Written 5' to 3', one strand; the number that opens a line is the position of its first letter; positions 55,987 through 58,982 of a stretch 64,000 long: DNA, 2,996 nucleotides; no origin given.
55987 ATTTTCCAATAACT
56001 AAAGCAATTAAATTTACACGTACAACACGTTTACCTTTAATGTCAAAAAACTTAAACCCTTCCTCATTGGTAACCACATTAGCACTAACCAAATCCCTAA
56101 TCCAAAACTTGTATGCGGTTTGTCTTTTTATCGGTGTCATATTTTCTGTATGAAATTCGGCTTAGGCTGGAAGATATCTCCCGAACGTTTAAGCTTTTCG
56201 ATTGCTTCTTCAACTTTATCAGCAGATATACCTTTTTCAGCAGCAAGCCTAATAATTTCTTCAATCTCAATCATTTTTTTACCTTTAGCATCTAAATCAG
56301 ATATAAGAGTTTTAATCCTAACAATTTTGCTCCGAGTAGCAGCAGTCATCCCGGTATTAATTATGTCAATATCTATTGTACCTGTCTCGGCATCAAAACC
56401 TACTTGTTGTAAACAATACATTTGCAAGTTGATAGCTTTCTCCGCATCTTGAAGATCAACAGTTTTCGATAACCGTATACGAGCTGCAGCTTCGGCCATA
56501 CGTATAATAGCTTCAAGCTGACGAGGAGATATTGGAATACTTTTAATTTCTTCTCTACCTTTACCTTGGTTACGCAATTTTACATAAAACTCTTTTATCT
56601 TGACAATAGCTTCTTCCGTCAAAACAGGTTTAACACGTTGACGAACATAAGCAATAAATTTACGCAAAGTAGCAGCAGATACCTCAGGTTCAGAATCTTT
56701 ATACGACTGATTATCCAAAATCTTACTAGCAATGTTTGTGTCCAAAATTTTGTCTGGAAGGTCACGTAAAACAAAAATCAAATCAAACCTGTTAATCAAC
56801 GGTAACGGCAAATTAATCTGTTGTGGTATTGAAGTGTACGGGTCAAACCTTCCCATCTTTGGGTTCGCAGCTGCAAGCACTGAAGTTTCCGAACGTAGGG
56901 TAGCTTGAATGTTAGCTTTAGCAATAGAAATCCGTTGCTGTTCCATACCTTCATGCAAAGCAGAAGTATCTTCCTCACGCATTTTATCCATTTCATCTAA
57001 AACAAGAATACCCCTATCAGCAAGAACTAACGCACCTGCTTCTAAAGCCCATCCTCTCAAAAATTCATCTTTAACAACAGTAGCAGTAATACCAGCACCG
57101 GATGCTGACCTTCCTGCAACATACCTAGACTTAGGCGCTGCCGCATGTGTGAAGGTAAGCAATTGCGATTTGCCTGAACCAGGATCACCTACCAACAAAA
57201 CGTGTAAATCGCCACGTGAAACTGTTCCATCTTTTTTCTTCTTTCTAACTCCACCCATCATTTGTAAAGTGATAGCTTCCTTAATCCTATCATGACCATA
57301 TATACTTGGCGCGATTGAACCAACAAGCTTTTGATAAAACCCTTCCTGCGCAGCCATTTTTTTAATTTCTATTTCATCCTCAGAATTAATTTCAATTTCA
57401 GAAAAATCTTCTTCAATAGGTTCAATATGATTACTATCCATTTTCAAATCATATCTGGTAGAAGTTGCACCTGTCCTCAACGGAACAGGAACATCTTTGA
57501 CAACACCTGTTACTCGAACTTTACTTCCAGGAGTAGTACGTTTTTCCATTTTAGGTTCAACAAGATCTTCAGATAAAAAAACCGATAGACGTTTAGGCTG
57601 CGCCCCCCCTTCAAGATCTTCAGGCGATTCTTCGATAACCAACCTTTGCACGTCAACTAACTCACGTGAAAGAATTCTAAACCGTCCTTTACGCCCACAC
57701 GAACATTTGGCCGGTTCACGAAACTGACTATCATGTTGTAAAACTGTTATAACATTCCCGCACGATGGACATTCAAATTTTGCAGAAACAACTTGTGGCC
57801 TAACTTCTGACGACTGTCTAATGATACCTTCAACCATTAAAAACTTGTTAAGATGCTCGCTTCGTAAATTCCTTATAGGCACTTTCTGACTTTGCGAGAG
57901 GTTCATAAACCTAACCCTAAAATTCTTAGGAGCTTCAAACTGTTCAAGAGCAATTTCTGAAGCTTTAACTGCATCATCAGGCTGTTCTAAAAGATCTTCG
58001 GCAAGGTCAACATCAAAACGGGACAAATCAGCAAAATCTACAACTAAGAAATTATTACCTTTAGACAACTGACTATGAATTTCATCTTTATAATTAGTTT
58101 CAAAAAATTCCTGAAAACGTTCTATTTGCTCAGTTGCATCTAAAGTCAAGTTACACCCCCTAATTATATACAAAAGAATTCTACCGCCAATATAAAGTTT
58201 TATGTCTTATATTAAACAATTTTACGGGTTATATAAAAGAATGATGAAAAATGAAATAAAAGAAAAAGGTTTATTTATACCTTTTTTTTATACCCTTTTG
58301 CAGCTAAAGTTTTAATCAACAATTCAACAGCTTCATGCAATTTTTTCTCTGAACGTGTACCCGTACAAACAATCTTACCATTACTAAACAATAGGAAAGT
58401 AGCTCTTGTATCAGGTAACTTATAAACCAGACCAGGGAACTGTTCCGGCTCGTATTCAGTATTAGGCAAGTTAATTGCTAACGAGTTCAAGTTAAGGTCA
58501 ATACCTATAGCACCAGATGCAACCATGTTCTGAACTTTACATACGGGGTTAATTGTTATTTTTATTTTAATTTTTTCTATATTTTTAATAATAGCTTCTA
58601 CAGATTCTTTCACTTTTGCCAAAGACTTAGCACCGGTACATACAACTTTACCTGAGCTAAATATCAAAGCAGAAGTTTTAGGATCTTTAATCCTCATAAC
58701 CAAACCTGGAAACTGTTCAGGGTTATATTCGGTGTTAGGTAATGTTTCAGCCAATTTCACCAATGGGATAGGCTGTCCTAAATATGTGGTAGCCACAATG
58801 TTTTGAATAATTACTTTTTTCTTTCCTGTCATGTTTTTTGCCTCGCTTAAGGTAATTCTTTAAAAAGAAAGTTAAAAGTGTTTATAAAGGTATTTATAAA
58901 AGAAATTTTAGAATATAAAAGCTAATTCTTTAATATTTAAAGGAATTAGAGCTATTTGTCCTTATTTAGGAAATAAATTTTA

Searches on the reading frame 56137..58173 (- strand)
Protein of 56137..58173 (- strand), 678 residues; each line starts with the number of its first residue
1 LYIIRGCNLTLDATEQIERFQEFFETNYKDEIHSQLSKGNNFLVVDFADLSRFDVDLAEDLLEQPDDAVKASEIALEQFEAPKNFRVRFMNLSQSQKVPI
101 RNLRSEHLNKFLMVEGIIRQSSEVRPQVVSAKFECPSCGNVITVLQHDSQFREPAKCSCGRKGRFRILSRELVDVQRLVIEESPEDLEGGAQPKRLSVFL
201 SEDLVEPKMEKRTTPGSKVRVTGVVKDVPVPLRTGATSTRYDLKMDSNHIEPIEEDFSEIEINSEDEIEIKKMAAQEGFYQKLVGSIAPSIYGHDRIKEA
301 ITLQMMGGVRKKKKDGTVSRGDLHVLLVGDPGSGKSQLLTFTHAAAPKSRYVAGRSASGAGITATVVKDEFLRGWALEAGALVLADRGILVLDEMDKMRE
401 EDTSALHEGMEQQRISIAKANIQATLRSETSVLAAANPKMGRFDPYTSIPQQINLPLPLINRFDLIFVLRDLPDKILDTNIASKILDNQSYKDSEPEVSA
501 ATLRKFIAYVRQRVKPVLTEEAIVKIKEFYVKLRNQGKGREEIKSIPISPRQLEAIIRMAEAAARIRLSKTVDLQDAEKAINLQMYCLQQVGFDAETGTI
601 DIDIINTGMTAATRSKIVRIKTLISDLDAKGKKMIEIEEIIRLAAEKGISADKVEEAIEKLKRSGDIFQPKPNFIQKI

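Call 54: search_protein_families(library=pfam, proteins=[window:56137-58173:-], max_evalue=0.001)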
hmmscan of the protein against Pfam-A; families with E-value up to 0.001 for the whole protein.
window:56137-58173:- (678 aa): 11 families
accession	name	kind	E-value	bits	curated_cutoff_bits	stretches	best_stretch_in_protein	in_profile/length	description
PF00493.29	MCM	-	3.2e-87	291.8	23.3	1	268-488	3-223/224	MCM P-loop domain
PF17855.7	MCM_lid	-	2e-25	89.5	27.4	1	502-585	2-84/87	MCM AAA-lid domain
PF17207.9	MCM_OB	-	3.7e-25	88.6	24.8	1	100-228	2-125/126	MCM OB domain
PF01078.27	Mg_chelatase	-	7.8e-12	45.5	20.3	1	377-439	97-159/207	Magnesium chelatase, subunit ChlI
PF14551.11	MCM_N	-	3.8e-09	37.3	24.9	1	18-79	2-72/95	MCM N-terminal domain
PF07728.20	AAA_5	-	5e-06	27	22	1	324-440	1-125/139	AAA domain (dynein-related subfamily)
PF22798.2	DUF5817_CT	-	8.9e-06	25.9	29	1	638-667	16-45/54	DUF5817, C-terminal domain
PF00158.32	Sigma54_activat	-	0.00015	21.9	20.2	0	317-437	17-142/168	Sigma-54 interaction domain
PF13191.12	AAA_16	-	0.00024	22.1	32.6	0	318-412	19-122/167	AAA ATPase domain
PF07726.17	AAA_3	-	0.00046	20.5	27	0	324-438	1-112/131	ATPase family associated with various cellular activities (AAA)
PF21120.3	MCM_WH_arc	-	0.00086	19.7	26.1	0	646-675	33-62/63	Archaeal MCM, winged-helix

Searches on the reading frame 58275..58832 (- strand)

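Call 92: search_protein_families(library=pfam, proteins=[window:58275-58832:-], max_evalue=0.01)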
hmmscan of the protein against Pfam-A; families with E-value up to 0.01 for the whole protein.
window:58275-58832:- (185 aa): 2 families
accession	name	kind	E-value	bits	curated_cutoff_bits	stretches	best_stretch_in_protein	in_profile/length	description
PF00352.27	TBP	-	1.6e-60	201.4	22.9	2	7-87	2-84/85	Transcription factor TFIID (or TATA-binding protein, TBP)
PF11858.14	DUF3378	-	0.0047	17.5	27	0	37-70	23-56/76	Domain of unknown function (DUF3378)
